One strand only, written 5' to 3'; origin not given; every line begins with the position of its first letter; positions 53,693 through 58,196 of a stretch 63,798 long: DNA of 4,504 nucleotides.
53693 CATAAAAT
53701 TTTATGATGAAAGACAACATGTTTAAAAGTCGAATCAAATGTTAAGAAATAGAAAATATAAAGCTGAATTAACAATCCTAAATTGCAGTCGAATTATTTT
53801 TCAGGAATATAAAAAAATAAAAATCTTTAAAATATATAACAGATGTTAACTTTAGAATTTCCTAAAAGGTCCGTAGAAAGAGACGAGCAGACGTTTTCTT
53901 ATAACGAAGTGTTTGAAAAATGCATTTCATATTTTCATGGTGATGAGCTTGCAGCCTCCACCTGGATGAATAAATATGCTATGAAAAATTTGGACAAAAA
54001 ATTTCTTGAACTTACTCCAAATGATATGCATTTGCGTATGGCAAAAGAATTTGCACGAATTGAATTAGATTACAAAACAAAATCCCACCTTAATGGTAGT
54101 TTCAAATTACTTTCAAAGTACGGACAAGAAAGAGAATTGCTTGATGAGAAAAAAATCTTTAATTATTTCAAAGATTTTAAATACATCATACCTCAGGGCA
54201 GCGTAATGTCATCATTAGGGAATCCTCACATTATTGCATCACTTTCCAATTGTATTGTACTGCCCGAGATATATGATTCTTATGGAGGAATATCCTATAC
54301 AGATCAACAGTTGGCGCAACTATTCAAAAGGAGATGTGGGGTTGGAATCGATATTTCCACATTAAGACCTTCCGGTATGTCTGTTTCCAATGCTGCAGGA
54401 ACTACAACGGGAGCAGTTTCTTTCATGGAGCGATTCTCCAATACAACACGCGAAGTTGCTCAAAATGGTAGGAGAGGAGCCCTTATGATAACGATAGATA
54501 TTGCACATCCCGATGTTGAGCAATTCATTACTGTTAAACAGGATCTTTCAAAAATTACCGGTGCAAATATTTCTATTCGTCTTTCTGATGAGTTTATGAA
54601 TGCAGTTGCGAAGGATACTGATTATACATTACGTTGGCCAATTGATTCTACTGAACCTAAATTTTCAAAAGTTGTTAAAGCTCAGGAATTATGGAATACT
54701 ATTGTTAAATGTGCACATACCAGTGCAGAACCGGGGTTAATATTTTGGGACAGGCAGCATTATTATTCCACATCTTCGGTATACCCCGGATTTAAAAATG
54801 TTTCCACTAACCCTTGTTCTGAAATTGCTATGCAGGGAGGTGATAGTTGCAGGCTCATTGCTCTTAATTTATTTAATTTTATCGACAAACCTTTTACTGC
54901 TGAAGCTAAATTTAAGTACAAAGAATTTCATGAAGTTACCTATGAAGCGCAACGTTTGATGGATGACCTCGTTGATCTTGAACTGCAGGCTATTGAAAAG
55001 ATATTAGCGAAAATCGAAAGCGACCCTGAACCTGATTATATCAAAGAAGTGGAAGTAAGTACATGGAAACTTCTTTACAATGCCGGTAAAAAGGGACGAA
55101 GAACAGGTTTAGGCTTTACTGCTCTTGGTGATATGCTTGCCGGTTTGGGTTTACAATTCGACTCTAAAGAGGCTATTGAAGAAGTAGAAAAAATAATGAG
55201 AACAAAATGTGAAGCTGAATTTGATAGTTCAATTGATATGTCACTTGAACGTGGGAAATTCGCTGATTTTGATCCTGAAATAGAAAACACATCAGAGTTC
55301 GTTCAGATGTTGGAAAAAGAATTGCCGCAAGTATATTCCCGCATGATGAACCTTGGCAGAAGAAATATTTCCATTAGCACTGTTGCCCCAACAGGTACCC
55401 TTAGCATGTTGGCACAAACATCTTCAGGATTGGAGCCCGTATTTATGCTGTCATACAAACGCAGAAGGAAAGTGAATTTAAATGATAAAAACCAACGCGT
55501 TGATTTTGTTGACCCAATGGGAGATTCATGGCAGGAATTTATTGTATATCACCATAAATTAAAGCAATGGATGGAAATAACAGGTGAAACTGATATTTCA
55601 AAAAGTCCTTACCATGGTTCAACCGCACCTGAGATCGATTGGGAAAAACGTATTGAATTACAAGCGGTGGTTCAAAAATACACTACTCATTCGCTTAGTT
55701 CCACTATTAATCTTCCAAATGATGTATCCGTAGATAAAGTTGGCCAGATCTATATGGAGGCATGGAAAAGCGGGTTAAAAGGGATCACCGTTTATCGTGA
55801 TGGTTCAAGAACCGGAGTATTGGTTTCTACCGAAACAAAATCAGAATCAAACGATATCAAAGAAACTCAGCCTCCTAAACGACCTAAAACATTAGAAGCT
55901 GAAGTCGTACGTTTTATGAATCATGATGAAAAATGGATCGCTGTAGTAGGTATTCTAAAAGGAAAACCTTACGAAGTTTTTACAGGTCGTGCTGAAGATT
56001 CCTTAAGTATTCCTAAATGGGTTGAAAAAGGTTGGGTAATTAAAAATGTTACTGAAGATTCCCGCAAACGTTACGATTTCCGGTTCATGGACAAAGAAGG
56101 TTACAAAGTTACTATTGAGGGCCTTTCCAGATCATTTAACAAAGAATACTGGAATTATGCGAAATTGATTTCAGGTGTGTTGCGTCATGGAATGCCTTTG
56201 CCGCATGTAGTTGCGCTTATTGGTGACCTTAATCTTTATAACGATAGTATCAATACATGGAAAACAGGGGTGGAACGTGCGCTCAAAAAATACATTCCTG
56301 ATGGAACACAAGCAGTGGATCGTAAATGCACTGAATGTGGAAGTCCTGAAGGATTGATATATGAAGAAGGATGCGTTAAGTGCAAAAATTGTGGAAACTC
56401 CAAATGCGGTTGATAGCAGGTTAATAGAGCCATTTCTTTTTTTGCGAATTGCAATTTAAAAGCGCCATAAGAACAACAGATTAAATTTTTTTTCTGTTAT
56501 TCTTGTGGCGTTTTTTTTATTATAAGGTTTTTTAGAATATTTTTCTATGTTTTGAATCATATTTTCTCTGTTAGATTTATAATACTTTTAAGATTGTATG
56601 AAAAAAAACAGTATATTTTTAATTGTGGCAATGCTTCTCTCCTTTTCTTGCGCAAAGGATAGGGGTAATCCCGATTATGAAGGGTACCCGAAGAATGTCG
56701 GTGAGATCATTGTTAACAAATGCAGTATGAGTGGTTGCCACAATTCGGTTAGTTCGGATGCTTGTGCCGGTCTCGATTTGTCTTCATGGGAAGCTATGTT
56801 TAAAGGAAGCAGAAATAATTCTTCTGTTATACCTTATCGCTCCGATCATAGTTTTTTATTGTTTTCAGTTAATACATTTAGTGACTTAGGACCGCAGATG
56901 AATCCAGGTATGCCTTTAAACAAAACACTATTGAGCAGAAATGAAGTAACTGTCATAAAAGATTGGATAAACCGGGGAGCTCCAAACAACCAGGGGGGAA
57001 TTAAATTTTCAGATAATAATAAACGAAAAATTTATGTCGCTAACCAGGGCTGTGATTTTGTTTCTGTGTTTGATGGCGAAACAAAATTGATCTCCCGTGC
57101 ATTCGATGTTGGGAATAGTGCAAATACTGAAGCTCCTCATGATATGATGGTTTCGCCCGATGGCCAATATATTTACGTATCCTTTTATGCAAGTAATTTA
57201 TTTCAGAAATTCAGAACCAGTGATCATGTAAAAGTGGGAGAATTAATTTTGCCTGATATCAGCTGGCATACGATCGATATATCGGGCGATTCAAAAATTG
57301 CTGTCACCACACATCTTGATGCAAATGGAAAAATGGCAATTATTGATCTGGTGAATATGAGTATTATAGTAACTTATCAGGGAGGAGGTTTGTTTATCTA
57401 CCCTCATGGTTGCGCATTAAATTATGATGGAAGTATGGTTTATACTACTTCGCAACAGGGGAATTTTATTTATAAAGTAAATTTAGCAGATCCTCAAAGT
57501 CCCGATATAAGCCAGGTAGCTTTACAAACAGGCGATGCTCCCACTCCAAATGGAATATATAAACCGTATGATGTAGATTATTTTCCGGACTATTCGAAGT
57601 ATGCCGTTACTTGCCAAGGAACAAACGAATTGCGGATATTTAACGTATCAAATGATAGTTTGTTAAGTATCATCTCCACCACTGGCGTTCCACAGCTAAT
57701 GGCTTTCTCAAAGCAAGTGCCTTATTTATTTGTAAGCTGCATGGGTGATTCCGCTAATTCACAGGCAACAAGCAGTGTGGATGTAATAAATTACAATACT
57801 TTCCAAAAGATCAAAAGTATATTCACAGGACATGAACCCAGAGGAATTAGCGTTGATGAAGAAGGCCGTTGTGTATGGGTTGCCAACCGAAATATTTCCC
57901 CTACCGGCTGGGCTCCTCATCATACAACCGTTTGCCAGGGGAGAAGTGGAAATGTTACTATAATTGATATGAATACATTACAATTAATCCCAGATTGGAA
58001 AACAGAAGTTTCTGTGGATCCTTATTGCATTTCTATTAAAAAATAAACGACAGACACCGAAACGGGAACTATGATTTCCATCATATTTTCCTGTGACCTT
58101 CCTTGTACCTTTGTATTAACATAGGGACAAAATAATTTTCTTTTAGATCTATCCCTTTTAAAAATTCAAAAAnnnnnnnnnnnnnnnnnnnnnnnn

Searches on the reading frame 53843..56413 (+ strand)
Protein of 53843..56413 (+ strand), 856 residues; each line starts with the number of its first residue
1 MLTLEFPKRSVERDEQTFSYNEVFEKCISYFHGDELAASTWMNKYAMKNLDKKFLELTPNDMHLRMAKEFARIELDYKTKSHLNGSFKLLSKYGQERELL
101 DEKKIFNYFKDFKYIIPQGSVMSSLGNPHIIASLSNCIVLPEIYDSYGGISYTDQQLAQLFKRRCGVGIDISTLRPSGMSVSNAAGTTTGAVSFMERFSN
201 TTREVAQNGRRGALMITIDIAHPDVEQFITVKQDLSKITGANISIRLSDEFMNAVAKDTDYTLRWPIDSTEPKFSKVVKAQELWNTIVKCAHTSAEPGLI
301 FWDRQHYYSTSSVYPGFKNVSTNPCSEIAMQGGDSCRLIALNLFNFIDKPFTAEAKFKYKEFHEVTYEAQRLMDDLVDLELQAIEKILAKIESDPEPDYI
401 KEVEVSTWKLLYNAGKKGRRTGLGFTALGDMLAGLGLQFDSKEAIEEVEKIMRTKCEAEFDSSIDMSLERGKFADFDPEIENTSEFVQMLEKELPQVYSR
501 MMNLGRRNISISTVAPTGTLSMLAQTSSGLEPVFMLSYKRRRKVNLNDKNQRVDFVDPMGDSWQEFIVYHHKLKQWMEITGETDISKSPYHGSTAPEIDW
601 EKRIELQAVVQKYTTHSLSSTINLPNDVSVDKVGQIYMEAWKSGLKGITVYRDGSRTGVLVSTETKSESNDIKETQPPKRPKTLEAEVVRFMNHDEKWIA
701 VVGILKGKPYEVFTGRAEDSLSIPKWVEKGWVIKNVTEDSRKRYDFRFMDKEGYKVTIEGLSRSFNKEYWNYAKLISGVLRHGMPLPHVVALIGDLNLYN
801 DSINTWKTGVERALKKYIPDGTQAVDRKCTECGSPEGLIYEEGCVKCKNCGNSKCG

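Call 9: search_protein_families(library=pfam, proteins=[window:53843-56413:+], max_evalue=0.01)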
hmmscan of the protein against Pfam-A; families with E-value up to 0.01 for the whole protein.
window:53843-56413:+ (856 aa): 2 families
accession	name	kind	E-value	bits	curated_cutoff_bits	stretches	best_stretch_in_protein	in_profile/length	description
PF02867.20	Ribonuc_red_lgC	-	1e-82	278.9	23.9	1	135-651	1-523/523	Ribonucleotide reductase, barrel domain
PF00317.26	Ribonuc_red_lgN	-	4.1e-06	27.2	28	1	34-115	4-63/77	Ribonucleotide reductase, all-alpha domain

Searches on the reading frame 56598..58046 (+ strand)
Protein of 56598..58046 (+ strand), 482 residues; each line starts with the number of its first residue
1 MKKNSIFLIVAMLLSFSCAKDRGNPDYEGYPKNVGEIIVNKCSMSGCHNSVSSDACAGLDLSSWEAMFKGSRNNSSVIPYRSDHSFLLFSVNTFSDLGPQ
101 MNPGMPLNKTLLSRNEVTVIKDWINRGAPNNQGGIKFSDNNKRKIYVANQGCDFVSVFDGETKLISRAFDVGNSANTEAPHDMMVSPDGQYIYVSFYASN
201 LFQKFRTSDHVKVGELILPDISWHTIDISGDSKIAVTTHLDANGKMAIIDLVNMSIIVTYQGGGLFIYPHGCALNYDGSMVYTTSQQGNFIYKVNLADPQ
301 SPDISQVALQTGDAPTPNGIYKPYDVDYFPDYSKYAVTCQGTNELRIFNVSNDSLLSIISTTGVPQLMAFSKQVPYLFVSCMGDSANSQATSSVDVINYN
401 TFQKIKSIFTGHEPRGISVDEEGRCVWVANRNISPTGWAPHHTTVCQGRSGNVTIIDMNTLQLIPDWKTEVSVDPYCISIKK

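Call 9: search_protein_families(library=pfam, proteins=[window:56598-58046:+], max_evalue=0.01)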
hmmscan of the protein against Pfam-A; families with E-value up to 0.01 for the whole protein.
window:56598-58046:+ (482 aa): 3 families
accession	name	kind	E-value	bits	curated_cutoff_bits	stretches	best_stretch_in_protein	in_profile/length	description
PF10282.15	Lactonase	-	1.1e-07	31.8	21.7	1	130-206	244-319/344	Lactonase, 7-bladed beta-propeller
PF21783.3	YNCE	-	0.0033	17.2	27.1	0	392-471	50-127/339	YNCE-like beta-propeller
PF06934.16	CTI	-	0.0067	15.5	25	1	101-145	84-127/692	Fatty acid cis/trans isomerase (CTI)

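Call 11: search_protein_families(library=ncbifam, proteins=[window:56598-58046:+], max_evalue=0.001)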
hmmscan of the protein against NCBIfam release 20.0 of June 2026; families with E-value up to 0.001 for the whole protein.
window:56598-58046:+ (482 aa): 6 families
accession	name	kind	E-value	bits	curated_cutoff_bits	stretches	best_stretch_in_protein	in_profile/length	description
TIGR03866.1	PQQ_ABC_repeats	subfamily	2e-13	50.1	287.3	1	141-297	9-155/310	PQQ-dependent catabolism-associated beta-propeller protein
NF052340.1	hydrazine_beta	equivalog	4.2e-10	39.2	560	1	140-237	84-178/372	hydrazine synthase subunit beta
TIGR02276.1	beta_rpt_yvtn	repeat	1e-09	38.2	27.85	0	143-162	4-23/42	beta-propeller repeat protein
NF052342.1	hydrazine_BC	exception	4.4e-09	35.1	1250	1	141-256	91-203/690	hydrazine synthase subunit beta-gamma fusion subunit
NF052460.1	L-NosZ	equivalog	4.5e-09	35.3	700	1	169-365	124-315/480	clade III lactonase-type nitrous-oxide reductase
NF052280.1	7_blade_YncE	equivalog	5.5e-08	32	400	0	140-199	266-320/338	7-bladed beta-propeller protein YncE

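Call 85: search_solved_structures(query=window:56598-58046:+, max_evalue=0.1)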
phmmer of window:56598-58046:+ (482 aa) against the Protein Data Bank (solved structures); distinct sequences matched with E-value up to 0.1: 3.
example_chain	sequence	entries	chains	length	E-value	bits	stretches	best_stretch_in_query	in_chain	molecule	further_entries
1l0q_A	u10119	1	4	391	1.7e-10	43.2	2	132-213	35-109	Surface layer protein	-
3bws_A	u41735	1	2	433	3.6e-08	35.5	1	127-201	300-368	protein Lp49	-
5c2v_B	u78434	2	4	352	1.1e-05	27.3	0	322-429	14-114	HYDRAZINE SYNTHASE BETA SUBUNIT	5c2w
